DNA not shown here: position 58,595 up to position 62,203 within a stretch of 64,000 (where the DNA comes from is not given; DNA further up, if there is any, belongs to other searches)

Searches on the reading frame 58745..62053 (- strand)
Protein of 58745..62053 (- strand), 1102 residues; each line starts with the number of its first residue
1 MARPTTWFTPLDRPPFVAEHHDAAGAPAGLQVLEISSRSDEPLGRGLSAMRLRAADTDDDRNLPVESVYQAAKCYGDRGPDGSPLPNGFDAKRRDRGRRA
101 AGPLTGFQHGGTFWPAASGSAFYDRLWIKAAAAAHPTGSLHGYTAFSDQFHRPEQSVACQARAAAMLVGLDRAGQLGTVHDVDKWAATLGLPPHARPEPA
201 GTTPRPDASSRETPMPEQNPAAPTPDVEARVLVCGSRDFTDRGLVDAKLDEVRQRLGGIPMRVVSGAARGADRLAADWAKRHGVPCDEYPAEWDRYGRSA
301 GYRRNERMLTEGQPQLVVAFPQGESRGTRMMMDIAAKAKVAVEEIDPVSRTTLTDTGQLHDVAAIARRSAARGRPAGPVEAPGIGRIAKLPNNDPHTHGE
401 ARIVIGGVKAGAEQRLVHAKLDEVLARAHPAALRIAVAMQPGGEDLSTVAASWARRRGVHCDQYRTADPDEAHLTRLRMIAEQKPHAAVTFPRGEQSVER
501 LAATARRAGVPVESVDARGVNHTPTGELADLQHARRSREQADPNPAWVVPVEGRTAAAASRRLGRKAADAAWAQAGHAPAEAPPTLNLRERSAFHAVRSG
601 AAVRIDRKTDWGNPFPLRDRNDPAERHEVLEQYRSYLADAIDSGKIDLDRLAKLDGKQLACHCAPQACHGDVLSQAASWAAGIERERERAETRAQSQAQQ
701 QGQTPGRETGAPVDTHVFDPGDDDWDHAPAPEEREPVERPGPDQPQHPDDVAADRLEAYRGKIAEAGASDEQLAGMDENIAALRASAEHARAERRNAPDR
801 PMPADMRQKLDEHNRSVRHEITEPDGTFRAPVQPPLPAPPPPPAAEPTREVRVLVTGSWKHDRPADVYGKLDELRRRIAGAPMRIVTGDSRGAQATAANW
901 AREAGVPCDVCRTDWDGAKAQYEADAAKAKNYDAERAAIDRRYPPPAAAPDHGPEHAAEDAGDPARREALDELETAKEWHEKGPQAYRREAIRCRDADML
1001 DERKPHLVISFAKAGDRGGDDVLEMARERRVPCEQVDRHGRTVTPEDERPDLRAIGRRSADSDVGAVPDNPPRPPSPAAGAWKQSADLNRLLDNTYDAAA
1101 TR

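Call 21: search_protein_families(library=pfam, proteins=[window:58745-62053:-], max_evalue=0.01)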
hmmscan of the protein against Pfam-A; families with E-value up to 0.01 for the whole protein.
window:58745-62053:- (1102 aa): 3 families
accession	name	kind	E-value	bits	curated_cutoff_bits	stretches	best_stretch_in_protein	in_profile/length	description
PF10686.14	YAcAr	-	3e-38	129.9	28.2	3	230-296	2-66/66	YspA, cpYpsA-related SLOG family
PF22397.2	NADAR-DarT1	-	1.3e-29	103.7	27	1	23-184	45-207/212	DarT1-associated NADAR antitoxin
PF14216.11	DUF4326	-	4e-19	69.5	25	1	598-674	8-81/82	Domain of unknown function (DUF4326)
